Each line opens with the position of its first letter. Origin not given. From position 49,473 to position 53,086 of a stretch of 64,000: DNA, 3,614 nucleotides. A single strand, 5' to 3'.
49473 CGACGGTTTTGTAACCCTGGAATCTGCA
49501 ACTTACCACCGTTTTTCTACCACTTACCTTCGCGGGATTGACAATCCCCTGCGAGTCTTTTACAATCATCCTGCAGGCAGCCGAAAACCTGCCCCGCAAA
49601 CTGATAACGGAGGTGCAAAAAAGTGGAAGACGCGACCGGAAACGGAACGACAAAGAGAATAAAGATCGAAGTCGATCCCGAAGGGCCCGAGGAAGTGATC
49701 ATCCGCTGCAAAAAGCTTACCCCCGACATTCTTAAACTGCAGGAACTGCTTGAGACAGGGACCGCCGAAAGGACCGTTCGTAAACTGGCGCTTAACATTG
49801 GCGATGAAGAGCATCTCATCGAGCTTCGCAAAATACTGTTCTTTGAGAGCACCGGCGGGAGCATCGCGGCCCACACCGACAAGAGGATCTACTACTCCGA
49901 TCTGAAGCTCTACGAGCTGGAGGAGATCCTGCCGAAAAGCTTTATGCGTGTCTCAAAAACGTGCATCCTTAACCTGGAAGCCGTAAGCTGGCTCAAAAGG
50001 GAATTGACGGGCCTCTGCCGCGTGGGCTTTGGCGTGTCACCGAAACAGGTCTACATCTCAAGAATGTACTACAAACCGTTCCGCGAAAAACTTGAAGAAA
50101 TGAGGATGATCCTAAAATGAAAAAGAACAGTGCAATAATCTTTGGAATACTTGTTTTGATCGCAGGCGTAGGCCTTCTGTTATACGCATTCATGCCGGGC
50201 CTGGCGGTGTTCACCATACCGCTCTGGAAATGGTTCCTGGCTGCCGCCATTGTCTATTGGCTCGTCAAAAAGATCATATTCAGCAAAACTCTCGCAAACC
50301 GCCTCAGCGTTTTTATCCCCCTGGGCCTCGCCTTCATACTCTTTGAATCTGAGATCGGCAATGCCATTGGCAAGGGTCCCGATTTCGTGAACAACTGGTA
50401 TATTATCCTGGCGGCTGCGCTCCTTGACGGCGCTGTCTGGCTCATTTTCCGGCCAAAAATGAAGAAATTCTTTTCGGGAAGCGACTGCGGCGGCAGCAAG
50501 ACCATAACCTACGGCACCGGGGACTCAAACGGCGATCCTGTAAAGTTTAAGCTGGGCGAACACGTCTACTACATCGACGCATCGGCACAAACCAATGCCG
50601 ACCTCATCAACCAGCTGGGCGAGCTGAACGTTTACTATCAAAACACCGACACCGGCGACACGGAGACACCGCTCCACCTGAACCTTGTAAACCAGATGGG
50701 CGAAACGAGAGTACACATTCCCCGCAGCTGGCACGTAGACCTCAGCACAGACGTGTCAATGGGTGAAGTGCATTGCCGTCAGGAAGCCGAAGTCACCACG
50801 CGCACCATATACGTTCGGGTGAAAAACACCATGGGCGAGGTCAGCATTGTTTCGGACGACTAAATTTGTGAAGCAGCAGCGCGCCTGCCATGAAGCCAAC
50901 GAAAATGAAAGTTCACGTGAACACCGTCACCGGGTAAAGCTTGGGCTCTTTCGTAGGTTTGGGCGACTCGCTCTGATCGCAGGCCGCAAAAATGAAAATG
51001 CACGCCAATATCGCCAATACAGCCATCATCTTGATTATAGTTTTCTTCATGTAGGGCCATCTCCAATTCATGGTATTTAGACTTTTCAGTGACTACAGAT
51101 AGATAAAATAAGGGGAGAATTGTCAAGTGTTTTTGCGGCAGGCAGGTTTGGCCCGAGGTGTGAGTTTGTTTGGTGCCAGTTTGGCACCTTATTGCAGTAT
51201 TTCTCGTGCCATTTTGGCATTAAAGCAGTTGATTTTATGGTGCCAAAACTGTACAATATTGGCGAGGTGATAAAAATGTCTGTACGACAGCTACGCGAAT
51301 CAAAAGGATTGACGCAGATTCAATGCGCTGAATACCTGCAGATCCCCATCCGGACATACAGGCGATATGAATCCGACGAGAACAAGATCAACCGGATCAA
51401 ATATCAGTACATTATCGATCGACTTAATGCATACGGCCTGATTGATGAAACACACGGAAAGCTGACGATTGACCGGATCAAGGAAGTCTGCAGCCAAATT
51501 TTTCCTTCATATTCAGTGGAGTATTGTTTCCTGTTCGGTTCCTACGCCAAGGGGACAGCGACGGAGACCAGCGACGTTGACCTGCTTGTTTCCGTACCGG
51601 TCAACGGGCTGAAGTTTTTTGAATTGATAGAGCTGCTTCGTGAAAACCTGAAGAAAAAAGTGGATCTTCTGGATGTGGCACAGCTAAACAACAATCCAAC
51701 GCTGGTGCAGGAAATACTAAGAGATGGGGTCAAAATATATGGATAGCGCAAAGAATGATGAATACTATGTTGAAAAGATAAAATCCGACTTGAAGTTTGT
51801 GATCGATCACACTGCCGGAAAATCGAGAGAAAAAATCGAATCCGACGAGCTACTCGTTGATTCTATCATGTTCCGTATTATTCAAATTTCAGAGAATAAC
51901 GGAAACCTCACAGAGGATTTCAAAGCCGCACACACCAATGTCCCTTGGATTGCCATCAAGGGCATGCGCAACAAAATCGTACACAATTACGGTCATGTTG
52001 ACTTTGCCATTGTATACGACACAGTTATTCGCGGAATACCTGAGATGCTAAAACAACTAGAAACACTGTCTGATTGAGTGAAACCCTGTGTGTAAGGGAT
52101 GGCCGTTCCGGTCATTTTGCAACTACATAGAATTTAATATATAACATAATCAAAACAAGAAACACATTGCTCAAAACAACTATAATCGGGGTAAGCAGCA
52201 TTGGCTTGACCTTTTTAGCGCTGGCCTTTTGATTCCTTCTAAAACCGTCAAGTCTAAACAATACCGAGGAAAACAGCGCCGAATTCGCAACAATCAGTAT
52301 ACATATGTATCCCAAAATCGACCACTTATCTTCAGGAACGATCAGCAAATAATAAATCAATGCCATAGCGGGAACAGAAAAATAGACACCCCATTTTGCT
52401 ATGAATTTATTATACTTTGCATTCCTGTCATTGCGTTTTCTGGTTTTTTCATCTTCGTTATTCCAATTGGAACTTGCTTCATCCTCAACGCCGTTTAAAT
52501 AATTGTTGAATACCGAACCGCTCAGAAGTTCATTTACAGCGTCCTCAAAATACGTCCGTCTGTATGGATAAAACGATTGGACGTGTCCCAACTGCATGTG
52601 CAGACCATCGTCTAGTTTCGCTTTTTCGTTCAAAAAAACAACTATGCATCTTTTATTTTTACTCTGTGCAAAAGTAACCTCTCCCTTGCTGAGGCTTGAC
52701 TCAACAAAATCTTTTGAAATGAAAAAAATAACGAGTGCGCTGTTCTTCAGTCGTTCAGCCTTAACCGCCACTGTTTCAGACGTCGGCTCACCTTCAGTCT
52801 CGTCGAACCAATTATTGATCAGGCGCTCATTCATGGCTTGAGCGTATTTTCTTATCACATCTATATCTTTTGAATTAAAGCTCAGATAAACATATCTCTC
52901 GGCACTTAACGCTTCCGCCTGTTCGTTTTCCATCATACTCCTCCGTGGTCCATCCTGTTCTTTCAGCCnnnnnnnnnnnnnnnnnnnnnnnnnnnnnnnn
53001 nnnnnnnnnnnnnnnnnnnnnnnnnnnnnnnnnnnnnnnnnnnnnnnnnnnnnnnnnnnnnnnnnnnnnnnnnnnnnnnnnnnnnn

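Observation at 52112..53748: Tandem TIR-domain proteins each fused to C-terminal transmembrane helices, in a low-GC islet without a known partner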

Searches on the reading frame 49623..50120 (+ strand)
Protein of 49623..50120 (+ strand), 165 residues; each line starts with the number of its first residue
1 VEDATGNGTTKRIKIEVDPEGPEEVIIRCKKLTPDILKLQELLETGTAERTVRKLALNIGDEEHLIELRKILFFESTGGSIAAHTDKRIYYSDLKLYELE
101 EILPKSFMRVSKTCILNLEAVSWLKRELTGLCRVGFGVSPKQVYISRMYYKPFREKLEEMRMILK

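Call 3: search_protein_families(library=pfam, proteins=[window:49623-50120:+], max_evalue=1)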
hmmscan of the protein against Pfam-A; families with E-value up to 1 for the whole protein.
window:49623-50120:+ (165 aa): 2 families
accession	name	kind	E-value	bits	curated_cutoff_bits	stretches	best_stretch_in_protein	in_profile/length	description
PF04397.21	LytTR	-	1.1e-17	64.4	22.6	1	64-157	4-97/98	LytTr DNA-binding domain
PF09886.14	DUF2113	-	0.095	12.5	27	1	10-73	31-91/183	Uncharacterized protein conserved in archaea (DUF2113)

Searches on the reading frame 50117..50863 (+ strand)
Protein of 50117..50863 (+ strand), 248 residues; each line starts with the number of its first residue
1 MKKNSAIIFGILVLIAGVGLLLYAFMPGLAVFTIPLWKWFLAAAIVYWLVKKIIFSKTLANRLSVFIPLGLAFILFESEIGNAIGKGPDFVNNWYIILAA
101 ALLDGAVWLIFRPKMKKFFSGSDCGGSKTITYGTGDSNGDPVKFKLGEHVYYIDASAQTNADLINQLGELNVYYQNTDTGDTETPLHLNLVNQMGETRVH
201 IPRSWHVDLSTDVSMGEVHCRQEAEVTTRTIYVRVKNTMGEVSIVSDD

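Call 3: search_protein_families(library=pfam, proteins=[window:50117-50863:+], max_evalue=1)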
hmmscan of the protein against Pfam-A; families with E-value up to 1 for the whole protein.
window:50117-50863:+ (248 aa): 4 families
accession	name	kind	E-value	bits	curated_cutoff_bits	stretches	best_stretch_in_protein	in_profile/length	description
PF24016.2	DUF7330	-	0.00055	20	27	1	174-227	87-137/187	Domain of unknown function (DUF7330)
PF09922.15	LiaF-like_C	-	0.0019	18.5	29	1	161-237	17-93/114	Cell wall-active antibiotics response LiaF, C-terminal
PF20327.3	DUF6622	-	0.011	16.1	27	1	31-114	17-100/183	Family of unknown function (DUF6622)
PF04911.17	ATP-synt_J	-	0.032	14.3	24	1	35-53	9-27/51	ATP synthase j chain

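Call 51: find_encoding_contigs(protein=window:50117-50863:+, flank=8000, max_places=8)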
Protein window:50117-50863:+ (248 aa): 8 contigs read that carry it; 4 places shown.
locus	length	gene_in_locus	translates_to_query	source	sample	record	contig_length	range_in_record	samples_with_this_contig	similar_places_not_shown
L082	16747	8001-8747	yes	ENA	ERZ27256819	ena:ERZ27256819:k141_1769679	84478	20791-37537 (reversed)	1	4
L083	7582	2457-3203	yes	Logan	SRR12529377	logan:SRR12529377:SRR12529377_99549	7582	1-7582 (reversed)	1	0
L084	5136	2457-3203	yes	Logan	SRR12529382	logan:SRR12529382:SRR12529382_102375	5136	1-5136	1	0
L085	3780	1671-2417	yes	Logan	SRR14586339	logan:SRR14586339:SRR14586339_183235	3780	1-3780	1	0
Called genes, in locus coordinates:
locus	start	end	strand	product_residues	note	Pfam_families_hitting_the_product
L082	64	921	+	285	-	-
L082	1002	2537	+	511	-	PF08757:CotH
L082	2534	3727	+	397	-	PF01411:tRNA-synt_2c, PF07973:tRNA_SAD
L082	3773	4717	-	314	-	PF00753:Lactamase_B, PF23023:Anti-Pycsar_Apyc1 (weak), PF12706:Lactamase_B_2 (weak)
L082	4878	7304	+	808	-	PF00933:Glyco_hydro_3, PF01915:Glyco_hydro_3_C, PF14310:Fn3-like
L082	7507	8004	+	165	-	PF04397:LytTR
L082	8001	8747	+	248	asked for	-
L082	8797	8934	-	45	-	-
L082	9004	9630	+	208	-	PF01381:HTH_3 (weak), PF22600:MTPAP-like_central (weak), PF01909:NTP_transf_2, PF18765:Polbeta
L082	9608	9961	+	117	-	PF01934:HepT-like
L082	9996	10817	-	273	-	PF13676:TIR_2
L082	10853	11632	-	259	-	PF13676:TIR_2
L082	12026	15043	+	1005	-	PF08447:PAS_3 (faint), PF00990:GGDEF, PF00563:EAL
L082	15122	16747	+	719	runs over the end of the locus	PF00497:SBP_bac_3, PF00990:GGDEF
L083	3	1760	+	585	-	?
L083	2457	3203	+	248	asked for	-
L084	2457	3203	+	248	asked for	-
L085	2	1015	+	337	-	?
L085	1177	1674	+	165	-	PF04397:LytTR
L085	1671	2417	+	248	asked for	-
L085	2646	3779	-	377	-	?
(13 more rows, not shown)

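Call 68: search_protein_families(library=pfam, proteins=[L085:2646-3779:-], max_evalue=0.001)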
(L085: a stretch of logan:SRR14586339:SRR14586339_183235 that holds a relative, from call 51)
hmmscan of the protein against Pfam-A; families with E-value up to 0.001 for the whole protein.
L085:2646-3779:- (377 aa): 0 families

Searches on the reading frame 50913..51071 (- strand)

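Call 19: search_protein_families(library=ncbifam, proteins=[window:50913-51071:-], max_evalue=1)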
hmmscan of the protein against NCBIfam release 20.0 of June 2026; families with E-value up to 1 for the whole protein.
window:50913-51071:- (52 aa): 3 families
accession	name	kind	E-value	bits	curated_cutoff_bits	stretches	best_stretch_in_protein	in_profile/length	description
NF033894.1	Eex_IncN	subfamily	0.046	13.7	33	1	14-36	2-21/65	EexN family lipoprotein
NF053690.1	BamK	equivalog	0.068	13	120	1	8-36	1-25/199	BamK family beta-barrel-assembly machinery protein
NF045826.1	lipo_P68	equivalog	0.096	11.1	200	1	9-40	1-32/669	P68 family surface lipoprotein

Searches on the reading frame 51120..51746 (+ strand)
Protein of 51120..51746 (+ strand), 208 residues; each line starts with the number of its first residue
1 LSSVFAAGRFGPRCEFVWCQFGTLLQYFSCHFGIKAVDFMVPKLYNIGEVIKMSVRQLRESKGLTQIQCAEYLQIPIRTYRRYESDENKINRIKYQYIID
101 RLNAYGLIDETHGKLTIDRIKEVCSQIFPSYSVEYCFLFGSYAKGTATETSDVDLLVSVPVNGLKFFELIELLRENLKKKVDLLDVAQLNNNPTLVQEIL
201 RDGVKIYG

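Call 3: search_protein_families(library=pfam, proteins=[window:51120-51746:+], max_evalue=1)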
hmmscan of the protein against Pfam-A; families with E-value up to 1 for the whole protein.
window:51120-51746:+ (208 aa): 10 families
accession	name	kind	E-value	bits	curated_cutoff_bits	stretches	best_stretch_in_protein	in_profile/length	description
PF18765.7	Polbeta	-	6.2e-15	55.6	26.9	1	124-207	3-88/93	Polymerase beta, Nucleotidyltransferase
PF01909.29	NTP_transf_2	-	7e-13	49.2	21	1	117-204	1-91/93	Nucleotidyltransferase domain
PF22600.2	MTPAP-like_central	-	1.8e-06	28.5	27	1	115-174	24-71/139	Poly(A) RNA polymerase, mitochondrial-like, central palm domain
PF01381.28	HTH_3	-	3.9e-06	27.2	23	1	55-91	1-37/55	Helix-turn-helix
PF13560.12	HTH_31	-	0.0032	18.2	27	1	56-107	7-56/64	Helix-turn-helix domain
PF12844.13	HTH_19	-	0.02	15.2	30.2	1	55-107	4-53/64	Helix-turn-helix domain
PF20432.4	Xre-like-HTH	-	0.025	15.3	25.8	1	56-86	16-46/63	Antitoxin Xre-like helix-turn-helix domain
PF22713.1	SNaCT6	-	0.026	15.2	27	1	120-196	33-107/119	Short NACHT-associated C-Terminal domain, family 6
PF15978.11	TnsD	-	0.028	13.9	32.4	1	39-94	175-230/355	Tn7-like transposition protein D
PF19088.6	TUTase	-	0.19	11.9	25.8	0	104-186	32-112/138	TUTase nucleotidyltransferase domain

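Call 4: search_protein_families(library=padloc, proteins=[window:51120-51746:+], max_evalue=1)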
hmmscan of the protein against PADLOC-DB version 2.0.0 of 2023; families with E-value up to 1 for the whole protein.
window:51120-51746:+ (208 aa): 18 families
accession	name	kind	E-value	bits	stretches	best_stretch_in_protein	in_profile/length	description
PDLC04906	PDC-S09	-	1.6e-16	58.5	1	117-202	8-94/98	-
PDLC04902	PDC-S09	-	2e-14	51.7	1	121-204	9-93/97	-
PDLC04904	PDC-S09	-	3.2e-13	47.8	1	118-204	10-96/104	-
PDLC04905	PDC-S09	-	3.4e-12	44.6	1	121-207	9-99/101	-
PDLC04907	PDC-S09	-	2.8e-08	31.8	1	118-160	12-54/114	-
PDLC04368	PDC-M05A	-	1.4e-07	29.5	1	132-182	106-157/201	-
PDLC04903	PDC-S09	-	1.8e-06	26.2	1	132-159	25-52/108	-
PDLC00786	Cyclase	-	6.6e-06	23.7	1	131-167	44-81/293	oligonucleotide-cyclase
PDLC00771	Cyclase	-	8.4e-06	23.3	1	133-168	42-77/271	oligonucleotide-cyclase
PDLC00804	Cyclase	-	5.4e-05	20.9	1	131-168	22-59/256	oligonucleotide-cyclase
PDLC04901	PDC-S09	-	0.00031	19.4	1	118-187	6-77/126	-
PDLC00776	Cyclase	-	0.0013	16.2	1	125-180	35-92/287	oligonucleotide-cyclase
PDLC00803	Cyclase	-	0.0017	16.1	1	116-163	28-75/253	oligonucleotide-cyclase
PDLC04369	PDC-M05A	-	0.0018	15.9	1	128-157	99-127/201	-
PDLC00809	Cyclase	-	0.0021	15.7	1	109-159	18-69/295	oligonucleotide-cyclase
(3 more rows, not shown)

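Call 19: search_protein_families(library=ncbifam, proteins=[window:51120-51746:+], max_evalue=1)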
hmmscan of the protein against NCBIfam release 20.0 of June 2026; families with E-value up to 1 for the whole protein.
window:51120-51746:+ (208 aa): 12 families
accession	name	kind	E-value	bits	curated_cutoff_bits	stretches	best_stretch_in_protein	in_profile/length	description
NF047752.1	MntA_antitoxin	equivalog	3e-14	52.8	60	1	132-207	6-81/106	type VII toxin-antitoxin system MntA family adenylyltransferase antitoxin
NF040522.1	VC1465_fam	subfamily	1.2e-06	28.5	70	1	56-96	2-42/111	VC1465 family Xer recombination activation factor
NF041951.1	phage_RstR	subfamily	1.5e-05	25.2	80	1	52-89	4-41/108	RstR family transcriptional repressor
TIGR03830.1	CxxCG_CxxCG_HTH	subfamily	0.00021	21.1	61.8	1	48-91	63-106/127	type II TA system antitoxin MqsA family protein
NF041117.1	CBASS_cyclase_b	equivalog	0.0014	18.3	200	1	109-159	11-62/275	CBASS oligonucleotide cyclase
NF058600.1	TransRegSco1979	equivalog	0.0019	17.3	350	1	50-112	8-67/280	Sco1979 family transcriptional regulator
NF051895.1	anti_phage_HalB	equivalog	0.0048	16.5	190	1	137-157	3-23/211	anti-phage Hailong system nucleotidyltransferase HalB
TIGR03070.1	couple_hipB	subfamily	0.0055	16.6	71.65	1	53-91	5-43/58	type II toxin-antitoxin system Y4mF family antitoxin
NF012212.1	ANT_9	subfamily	0.031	13.5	340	1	118-159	7-47/249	aminoglycoside nucleotidyltransferase ANT(9)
NF049845.1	Xre_ParS_antitoxin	subfamily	0.043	13.9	90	1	54-95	6-47/112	type II RES/Xre toxin-antitoxin system antitoxin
NF008109.0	PRK10856.1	equivalog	0.17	11.6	208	1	55-89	19-53/334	cytoskeleton protein RodZ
NF010309.0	PRK13746.1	subfamily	0.19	11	193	1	134-161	29-56/263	aminoglycoside adenylyltransferase family protein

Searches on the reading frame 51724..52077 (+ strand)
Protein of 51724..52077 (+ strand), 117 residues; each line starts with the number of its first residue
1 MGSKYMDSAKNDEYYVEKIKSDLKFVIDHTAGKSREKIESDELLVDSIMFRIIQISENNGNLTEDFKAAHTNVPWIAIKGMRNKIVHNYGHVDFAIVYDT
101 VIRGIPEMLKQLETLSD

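Call 3: search_protein_families(library=pfam, proteins=[window:51724-52077:+], max_evalue=1)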
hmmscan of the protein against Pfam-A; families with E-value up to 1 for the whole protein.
window:51724-52077:+ (117 aa): 1 family
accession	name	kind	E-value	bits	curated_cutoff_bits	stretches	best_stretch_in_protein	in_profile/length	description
PF01934.22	HepT-like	-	2.2e-17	63.3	23.5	1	22-114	4-119/120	Ribonuclease HepT-like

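Call 4: search_protein_families(library=padloc, proteins=[window:51724-52077:+], max_evalue=1)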
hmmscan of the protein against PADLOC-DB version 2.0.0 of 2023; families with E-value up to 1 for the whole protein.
window:51724-52077:+ (117 aa): 0 families

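Call 19: search_protein_families(library=ncbifam, proteins=[window:51724-52077:+], max_evalue=1)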
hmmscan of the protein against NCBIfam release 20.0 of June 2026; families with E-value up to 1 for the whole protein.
window:51724-52077:+ (117 aa): 3 families
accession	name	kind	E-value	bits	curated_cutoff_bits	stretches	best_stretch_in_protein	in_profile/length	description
NF047751.1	HepT_toxin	equivalog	2.8e-06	27.2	60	1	23-103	37-112/120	type VII toxin-antitoxin system HepT family RNase toxin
TIGR02259.1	benz_CoA_red_A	equivalog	0.0061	15.4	578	1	32-104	353-424/432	benzoyl-CoA reductase subunit A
TIGR01987.1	HI0074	subfamily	0.013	15.5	55.8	1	74-115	80-121/123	HI0074 family nucleotidyltransferase substrate-binding subunit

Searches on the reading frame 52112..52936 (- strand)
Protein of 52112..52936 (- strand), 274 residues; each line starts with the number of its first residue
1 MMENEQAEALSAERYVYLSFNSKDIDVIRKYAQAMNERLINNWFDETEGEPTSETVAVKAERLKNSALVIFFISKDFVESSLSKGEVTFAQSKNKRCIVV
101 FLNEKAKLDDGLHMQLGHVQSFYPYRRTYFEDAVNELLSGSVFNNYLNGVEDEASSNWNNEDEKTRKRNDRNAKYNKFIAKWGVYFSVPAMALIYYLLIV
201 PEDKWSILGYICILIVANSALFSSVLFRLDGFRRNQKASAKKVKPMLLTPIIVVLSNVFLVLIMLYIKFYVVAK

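Call 3: search_protein_families(library=pfam, proteins=[window:52112-52936:-], max_evalue=1)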
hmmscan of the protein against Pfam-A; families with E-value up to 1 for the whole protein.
window:52112-52936:- (274 aa): 5 families
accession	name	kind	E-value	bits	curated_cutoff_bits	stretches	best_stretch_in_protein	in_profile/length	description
PF13676.11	TIR_2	-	2.6e-10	41.3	28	1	16-137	1-121/122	TIR domain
PF15891.11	Nuc_deoxyri_tr2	-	0.073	13.9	30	1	40-100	42-101/105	Nucleoside 2-deoxyribosyltransferase like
PF01582.25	TIR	-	0.078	13.2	21.3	1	17-100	5-91/179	TIR domain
PF20990.2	DUF2207_C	-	0.09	12.9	33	1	84-224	41-186/247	Predicted membrane protein (DUF2207) C-terminal domain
PF06024.17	Orf78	-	0.1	13.3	29.4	0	244-272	57-85/101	Orf78 (ac78)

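Call 4: search_protein_families(library=padloc, proteins=[window:52112-52936:-], max_evalue=1)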
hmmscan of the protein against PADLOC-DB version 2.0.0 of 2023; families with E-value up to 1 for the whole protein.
window:52112-52936:- (274 aa): 4 families
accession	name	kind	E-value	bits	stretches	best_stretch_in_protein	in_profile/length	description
PDLC00425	ThsB1|ThsB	-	0.00025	18.2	1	16-106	254-350/389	TIR-like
PDLC00436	ThsB1|ThsB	-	0.00068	17.2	1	8-101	30-128/183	TIR-like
PDLC05062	PDC-S66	-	0.018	12.5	1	6-82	141-218/282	-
PDLC00429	ThsB1|ThsB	-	0.02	12.9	1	49-111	45-111/167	TIR-like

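Call 8: find_homologous_proteins(query=window:52112-52936:-, max_evalue=0.001)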
Query window:52112-52936:- (274 aa): 1 proteins with E <= 0.001 among 565 candidates.
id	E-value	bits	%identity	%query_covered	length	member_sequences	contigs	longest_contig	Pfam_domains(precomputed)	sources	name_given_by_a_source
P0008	1.7e-174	596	100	100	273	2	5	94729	PF13676.12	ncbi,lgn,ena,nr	ncbi:MAG: toll/interleukin-1 receptor domain-containing protein [Clostridia bacterium]|nr:toll/inter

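Call 19: search_protein_families(library=ncbifam, proteins=[window:52112-52936:-], max_evalue=1)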
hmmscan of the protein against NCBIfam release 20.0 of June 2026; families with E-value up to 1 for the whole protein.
window:52112-52936:- (274 aa): 2 families
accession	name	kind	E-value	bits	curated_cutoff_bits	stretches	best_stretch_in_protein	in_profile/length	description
NF042941.1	Retron_TIR_antiphage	equivalog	0.0072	15.2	600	1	11-93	337-420/464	TIR domain-containing anti-phage reverse transcriptase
TIGR04370.1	glyco_rpt_poly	subfamily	0.12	11.4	40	1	176-272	6-109/396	oligosaccharide repeat unit polymerase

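Call 58: predict_structure(alignment_id=A7)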
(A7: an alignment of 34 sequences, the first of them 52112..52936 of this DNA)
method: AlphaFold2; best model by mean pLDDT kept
length: 274 residues; sequences in the alignment: 34
mean_pLDDT: 79.9   pTM: 0.58
mean pLDDT of the five models: 79.9, 79.7, 79.3, 78.1, 78.2
residues with pLDDT >= 90: 114; 70-90: 81; 50-70: 68; < 50: 11
segments of 3 or more residues with pLDDT < 50: 1-4, 239-244
pLDDT, mean of each block of 10 residues (from residue 1): 52 86 96 94 87 86 95 97 96 96 94 96 95 95 82 62 75 79 73 74 66 70 68 57 51 69 73 61
secondary structure, 60 per line:
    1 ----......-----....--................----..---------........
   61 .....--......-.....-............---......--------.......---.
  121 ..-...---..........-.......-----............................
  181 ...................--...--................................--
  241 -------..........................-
elements in order: H5-10 E16-19 H22-37 H53-65 E68-73 H75-79 H81-92 E96-101 H110-116 E120-122 H130-139 H141-147 H153-199 H207-238 H248-273

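Call 62: fold_search(model_id=the predicted structure, library=pdb)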
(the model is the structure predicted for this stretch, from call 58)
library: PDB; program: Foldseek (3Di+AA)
matches with E <= 10: 1682; with E <= 0.001: 57
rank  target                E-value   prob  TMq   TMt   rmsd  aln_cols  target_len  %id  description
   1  4c6t_B                6.7e-06  1.00  0.40  0.63   4.4       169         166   16  Crystal structure of the RPS4 and RRS1 TIR domain heterodimer (released 2014-05-28)
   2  4c6r_A                1.3e-05  1.00  0.39  0.63   4.7       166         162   17  Crystal structure of the TIR domain from the Arabidopsis Thaliana disease resistance protein RPS4 (released 2014-05-28)
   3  4c6t_D                4.7e-05  1.00  0.40  0.65   4.2       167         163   17  Crystal structure of the RPS4 and RRS1 TIR domain heterodimer (released 2014-05-28)
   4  7vu8                  8.3e-05  1.00  0.37  0.55   5.1       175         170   13  L7-Tir domain with bound ligand (released 2022-06-01)
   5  7dfv_B                1.5e-04  1.00  0.38  0.21   5.8       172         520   13  Cryo-EM structure of plant NLR RPP1 tetramer core part (released 2020-12-16)
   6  6o1b                  1.5e-04  1.00  0.35  0.66   4.5       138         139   12  Crystal structure of the TIR domain G601P mutant from human SARM1, crystal form 1 (released 2019-09-04)
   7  6o0u_A                1.5e-04  1.00  0.34  0.62   4.8       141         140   12  Crystal structure of the TIR domain H685A mutant from human SARM1 (released 2019-09-04)
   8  7uxu_A                1.7e-04  1.00  0.37  0.70   3.6       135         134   20  CryoEM structure of the TIR domain from AbTir in complex with 3AD (released 2022-09-07)
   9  8qlp_M                1.8e-04  1.00  0.40  0.27   3.3       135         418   12  CryoEM structure of the RNA/DNA bound SPARTA (BabAgo/TIR-APAZ) tetrameric complex (released 2024-01-31)
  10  8d0g_B                1.8e-04  1.00  0.35  0.65   4.8       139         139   12  Human SARM1 TIR domain bound to NB-3-ADPRP (released 2022-09-21)
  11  9mw2_A                1.9e-04  1.00  0.36  0.70   3.4       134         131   11  Structure of SARM1 TIR domain bound to G6831 (released 2026-02-04)
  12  8p2m_B                1.9e-04  1.00  0.37  0.17   6.3       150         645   11  C. elegans TIR-1 protein. (released 2023-09-06)
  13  9mw2_B                2.0e-04  1.00  0.34  0.64   4.4       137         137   13  Structure of SARM1 TIR domain bound to G6831 (released 2026-02-04)
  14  6o0w                  2.1e-04  1.00  0.37  0.58   5.1       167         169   15  Crystal structure of the TIR domain from the grapevine disease resistance protein RUN1 in complex with NADP+ and Bis-Tri (released 2019-09-04)
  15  7crc_B                2.4e-04  1.00  0.39  0.11   5.7       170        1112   14  Cryo-EM structure of plant NLR RPP1 tetramer in complex with ATR1 (released 2020-12-16)
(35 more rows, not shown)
